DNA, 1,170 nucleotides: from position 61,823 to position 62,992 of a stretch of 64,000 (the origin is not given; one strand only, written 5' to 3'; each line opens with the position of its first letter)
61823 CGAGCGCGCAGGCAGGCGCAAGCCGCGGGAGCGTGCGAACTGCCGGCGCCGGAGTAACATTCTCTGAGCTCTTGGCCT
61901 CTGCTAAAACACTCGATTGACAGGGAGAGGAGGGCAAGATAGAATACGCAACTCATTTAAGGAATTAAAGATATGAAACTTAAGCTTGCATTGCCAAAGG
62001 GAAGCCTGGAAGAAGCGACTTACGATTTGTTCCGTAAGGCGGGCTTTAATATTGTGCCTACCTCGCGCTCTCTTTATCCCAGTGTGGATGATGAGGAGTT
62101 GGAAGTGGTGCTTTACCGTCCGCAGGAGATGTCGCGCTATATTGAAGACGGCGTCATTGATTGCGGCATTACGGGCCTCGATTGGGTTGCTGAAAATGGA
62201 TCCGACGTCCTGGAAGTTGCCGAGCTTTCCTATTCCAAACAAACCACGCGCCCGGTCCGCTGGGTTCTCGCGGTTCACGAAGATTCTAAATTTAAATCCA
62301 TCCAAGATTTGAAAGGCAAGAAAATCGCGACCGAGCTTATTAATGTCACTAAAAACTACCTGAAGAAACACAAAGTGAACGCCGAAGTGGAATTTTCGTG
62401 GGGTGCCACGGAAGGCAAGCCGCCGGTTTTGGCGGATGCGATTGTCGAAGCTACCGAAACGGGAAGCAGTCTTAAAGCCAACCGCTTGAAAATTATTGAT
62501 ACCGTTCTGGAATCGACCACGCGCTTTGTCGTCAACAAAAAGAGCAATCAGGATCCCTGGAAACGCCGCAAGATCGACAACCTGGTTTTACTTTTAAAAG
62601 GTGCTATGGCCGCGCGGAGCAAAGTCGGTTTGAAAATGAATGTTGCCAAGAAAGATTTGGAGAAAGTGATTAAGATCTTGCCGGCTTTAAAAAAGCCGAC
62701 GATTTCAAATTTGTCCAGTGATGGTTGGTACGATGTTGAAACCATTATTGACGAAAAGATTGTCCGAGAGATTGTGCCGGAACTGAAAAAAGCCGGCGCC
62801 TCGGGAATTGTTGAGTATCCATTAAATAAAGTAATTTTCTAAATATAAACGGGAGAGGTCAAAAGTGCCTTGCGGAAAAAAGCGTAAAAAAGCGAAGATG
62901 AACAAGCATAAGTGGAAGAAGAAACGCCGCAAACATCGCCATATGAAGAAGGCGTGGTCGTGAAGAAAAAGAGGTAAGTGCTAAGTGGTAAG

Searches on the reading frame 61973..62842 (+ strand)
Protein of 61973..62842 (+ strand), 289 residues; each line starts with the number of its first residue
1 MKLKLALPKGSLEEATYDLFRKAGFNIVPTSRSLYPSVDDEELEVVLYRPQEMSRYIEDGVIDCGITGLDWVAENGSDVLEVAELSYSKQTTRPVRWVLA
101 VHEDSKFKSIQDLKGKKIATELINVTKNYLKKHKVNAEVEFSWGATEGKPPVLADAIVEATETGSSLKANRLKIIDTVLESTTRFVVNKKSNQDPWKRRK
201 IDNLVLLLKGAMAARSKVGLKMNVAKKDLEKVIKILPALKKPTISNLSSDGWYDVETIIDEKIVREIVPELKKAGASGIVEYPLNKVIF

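Call 12: find_encoding_contigs(protein=window:61973-62842:+, flank=6000, max_places=10)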
Protein window:61973-62842:+ (289 aa): 1 contig read that carries it; 1 place shown.
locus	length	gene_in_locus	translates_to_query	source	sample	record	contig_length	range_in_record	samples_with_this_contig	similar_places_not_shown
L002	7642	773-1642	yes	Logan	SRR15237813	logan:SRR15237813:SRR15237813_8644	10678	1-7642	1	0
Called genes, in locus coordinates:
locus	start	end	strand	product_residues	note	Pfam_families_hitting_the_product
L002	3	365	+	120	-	?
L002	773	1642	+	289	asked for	PF01634:HisG, PF08029:HisG_C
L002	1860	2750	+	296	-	PF00288:GHMP_kinases_N, PF08544:GHMP_kinases_C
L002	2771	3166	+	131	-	PF04026:SpoVG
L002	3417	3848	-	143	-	-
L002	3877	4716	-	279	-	PF08843:AbiEii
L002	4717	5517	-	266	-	PF13338:AbiEi_4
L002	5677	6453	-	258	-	PF13814:Replic_Relax (weak)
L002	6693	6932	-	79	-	-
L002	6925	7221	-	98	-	-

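Call 14: find_homologous_proteins(query=window:61973-62839:+, max_evalue=1e-30)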
Query window:61973-62839:+ (289 aa): 8000 proteins with E <= 1e-30 among 8000 candidates; the best 120 are listed.
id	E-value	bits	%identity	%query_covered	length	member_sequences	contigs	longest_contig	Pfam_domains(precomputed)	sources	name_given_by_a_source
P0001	9.9e-183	623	100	100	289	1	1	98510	PF01634.24,PF08029.17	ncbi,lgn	-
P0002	5.7e-182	621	99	100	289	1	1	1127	PF01634.24,PF08029.17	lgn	-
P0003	1.1e-179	613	98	100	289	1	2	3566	PF01634.24,PF08029.17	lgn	-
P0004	5.5e-177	605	96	100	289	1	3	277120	PF01634.24,PF08029.17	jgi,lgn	-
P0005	8.1e-154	529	82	100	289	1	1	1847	PF01634.24,PF08029.17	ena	-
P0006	9.1e-154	528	81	100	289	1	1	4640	PF01634.24,PF08029.17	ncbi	-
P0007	1.6e-153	528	81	100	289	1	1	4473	PF01634.24,PF08029.17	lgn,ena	-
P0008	9.1e-153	525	82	100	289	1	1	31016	PF01634.24,PF08029.17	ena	-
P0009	1.7e-152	524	81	100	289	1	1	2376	PF01634.24,PF08029.17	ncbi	-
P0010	4.0e-152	523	81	100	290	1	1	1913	PF01634.24,PF08029.17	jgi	-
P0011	1.0e-151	522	81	100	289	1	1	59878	PF01634.24,PF08029.17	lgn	-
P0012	1.4e-151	521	81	100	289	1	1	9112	PF01634.24,PF08029.17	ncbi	-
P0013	2.1e-151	521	81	100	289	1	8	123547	PF01634.24,PF09084.17,PF08029.17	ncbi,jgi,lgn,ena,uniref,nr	ncbi:MAG: ATP phosphoribosyltransferase [Candidatus Omnitrophica bacterium CG11_big_fil_rev_8_21_14_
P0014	5.3e-151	519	82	98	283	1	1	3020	PF01634.24,PF08029.17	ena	-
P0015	1.6e-150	518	81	100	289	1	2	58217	PF01634.24,PF08029.17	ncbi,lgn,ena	-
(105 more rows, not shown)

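Call 15: find_encoding_contigs(protein=P0004, flank=4000, max_places=4)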
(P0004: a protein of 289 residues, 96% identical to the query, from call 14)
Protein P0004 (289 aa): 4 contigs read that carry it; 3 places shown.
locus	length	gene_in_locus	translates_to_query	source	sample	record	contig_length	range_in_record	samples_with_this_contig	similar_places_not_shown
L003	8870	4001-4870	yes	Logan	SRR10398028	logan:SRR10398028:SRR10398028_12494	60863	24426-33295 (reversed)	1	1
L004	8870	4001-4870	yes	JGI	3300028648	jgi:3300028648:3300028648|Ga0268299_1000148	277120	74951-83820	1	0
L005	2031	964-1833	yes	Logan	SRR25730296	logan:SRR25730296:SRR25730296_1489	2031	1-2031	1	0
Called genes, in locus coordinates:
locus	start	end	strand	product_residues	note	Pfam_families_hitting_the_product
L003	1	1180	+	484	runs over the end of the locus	PF02934:GatB_N, PF02637:GatB_Yqey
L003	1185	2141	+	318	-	PF04748:Polysacc_deac_2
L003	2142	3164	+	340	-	PF00814:TsaD, PF02543:Carbam_trans_N (faint), PF22521:HypF_C_2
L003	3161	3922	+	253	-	PF00731:AIRC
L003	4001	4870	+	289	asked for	PF01634:HisG, PF08029:HisG_C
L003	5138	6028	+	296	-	PF00288:GHMP_kinases_N, PF08544:GHMP_kinases_C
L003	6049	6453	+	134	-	PF04026:SpoVG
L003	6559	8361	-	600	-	PF00239:Resolvase, PF07508:Recombinase, PF13408:Zn_ribbon_recom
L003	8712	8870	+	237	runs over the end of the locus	PF00027:cNMP_binding, PF13545:HTH_Crp_2, PF00325:Crp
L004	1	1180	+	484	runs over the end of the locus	PF02934:GatB_N, PF02637:GatB_Yqey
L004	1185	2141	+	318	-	PF04748:Polysacc_deac_2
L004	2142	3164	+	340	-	PF00814:TsaD, PF02543:Carbam_trans_N (faint), PF22521:HypF_C_2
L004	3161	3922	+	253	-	PF00731:AIRC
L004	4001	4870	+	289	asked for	PF01634:HisG, PF08029:HisG_C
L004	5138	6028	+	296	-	PF00288:GHMP_kinases_N, PF08544:GHMP_kinases_C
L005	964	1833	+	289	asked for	PF01634:HisG, PF08029:HisG_C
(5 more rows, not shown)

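Call 16: find_encoding_contigs(protein=P0003, flank=4000, max_places=4)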
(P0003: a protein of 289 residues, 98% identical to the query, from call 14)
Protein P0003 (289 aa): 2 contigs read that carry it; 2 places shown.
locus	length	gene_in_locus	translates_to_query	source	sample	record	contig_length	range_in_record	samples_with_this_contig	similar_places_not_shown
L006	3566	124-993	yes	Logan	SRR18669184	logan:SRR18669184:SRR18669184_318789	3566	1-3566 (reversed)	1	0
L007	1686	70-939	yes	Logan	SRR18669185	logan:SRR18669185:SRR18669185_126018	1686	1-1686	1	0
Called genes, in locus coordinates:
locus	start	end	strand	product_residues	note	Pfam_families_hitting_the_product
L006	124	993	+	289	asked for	PF01634:HisG, PF08029:HisG_C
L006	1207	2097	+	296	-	PF00288:GHMP_kinases_N, PF08544:GHMP_kinases_C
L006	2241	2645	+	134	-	PF04026:SpoVG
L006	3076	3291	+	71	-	PF09905:VF530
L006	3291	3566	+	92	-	?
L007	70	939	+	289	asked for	PF01634:HisG, PF08029:HisG_C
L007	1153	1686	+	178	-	?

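Call 17: find_related_loci(query=window:61973-62839:+, collection=genome_contigs, flank=3000)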
Query window:61973-62839:+ (289 aa) in genome_contigs; peptide patterns used: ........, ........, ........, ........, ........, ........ (x = any residue, [..] = any of these).
515 stretches matched a pattern; 256 encode a relative of the query (tblastn E <= 1e-3); the best 80 are kept; 80 distinct loci.
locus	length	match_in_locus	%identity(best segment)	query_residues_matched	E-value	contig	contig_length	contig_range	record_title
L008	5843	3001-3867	81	1-289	6e-161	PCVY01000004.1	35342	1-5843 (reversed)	MAG: Candidatus Omnitrophica bacterium CG11_big_fil_rev_8_21_14_0_20_45_26 CG11_8_21_14_0.20_scaffold_528_c, whole genom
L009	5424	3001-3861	73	2-288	1e-146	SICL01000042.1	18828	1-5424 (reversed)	MAG: Candidatus Taenariivivens baikalensis isolate Baikal-deep-G204 BACOMB-C14026, whole genome shotgun sequence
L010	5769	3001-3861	72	2-288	1e-146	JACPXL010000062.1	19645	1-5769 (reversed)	MAG: Candidatus Omnitrophota bacterium isolate NC_groundwater_836_Pr1_B-0.1um_47_21 Montesol18_Bp1_scaffold_1024322, who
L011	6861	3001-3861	74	2-288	3e-146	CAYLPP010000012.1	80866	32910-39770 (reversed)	MAG TPA_asm: uncultured bacterium isolate SRP342105_co1_308 genome assembly, contig: NODE_372_length_80866_cov_9.468476,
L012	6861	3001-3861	72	2-288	1e-143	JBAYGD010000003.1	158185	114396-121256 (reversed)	MAG: Candidatus Omnitrophota bacterium isolate SO_2016_GW1_117 scaffold00209_OW334_2016, whole genome shotgun sequence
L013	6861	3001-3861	72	2-288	2e-143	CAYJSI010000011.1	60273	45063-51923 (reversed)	MAG TPA_asm: uncultured bacterium isolate ERP125453_co1_405 genome assembly, contig: NODE_320_length_60273_cov_10.409512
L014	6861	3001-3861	72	3-289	6e-143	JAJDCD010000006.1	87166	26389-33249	MAG: Candidatus Omnitrophota bacterium isolate OFTM55 OFTM55_5, whole genome shotgun sequence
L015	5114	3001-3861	71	2-288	4e-143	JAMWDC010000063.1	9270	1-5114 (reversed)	MAG: Candidatus Omnitrophota bacterium isolate QZM4_2.bins.380.Tibet NODE_30515_length_9270_cov_0.898064, whole genome s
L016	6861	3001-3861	71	2-288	3e-142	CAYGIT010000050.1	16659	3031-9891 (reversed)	MAG TPA_asm: uncultured bacterium isolate ERP113451_co3_34 genome assembly, contig: NODE_2590_length_16659_cov_7.073235,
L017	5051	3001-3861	73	2-288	7e-143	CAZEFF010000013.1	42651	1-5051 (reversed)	MAG TPA_asm: uncultured bacterium isolate SRP342105_co1_304 genome assembly, contig: NODE_1102_length_42651_cov_7.610316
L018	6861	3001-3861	72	2-288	4e-141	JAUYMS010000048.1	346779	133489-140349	MAG: Candidatus Omnitrophota bacterium isolate C24_metabat.bin.98 C24_k141_139868, whole genome shotgun sequence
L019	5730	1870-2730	72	2-288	2e-141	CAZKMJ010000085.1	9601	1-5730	MAG TPA_asm: uncultured bacterium isolate SRP342105_co1_334 genome assembly, contig: NODE_9860_length_9601_cov_4.852294,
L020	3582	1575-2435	72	2-288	2e-145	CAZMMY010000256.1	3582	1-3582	MAG TPA_asm: uncultured bacterium isolate SRP342105_co1_337 genome assembly, contig: NODE_38866_length_3582_cov_4.015594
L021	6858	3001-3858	71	3-288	6e-140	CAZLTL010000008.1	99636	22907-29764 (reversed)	MAG TPA_asm: uncultured bacterium isolate SRP300315_co1_21 genome assembly, contig: NODE_102_length_99636_cov_10.058756,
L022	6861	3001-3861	74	2-288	7e-139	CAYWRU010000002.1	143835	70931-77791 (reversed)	MAG TPA_asm: uncultured bacterium isolate SRP257259_co1_296 genome assembly, contig: NODE_88_length_143835_cov_6.346884,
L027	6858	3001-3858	69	3-288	1e-136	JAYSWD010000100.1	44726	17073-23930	MAG: Candidatus Omnitrophota bacterium isolate GFS_12873 GFS_12873_99, whole genome shotgun sequence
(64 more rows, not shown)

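Call 26: find_encoding_contigs(protein=P0002, flank=4000, max_places=4)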
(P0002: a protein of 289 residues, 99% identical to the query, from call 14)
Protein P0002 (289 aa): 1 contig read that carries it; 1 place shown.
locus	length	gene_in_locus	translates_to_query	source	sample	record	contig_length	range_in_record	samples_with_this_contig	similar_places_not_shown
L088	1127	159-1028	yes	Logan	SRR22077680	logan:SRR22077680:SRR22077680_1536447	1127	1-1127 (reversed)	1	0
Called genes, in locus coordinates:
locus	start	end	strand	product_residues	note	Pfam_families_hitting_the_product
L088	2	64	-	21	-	?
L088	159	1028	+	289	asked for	PF01634:HisG, PF08029:HisG_C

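Call 74: search_protein_families(library=pfam, proteins=[L027:1246-2574:+], max_evalue=0.01)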
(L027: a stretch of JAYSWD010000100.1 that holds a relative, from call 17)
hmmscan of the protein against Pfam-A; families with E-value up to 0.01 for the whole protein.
L027:1246-2574:+ (443 aa): 1 family
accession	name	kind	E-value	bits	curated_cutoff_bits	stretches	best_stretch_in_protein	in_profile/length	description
PF01145.31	Band_7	-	3.4e-16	60.3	23.6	1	67-233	22-175/176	SPFH domain / Band 7 family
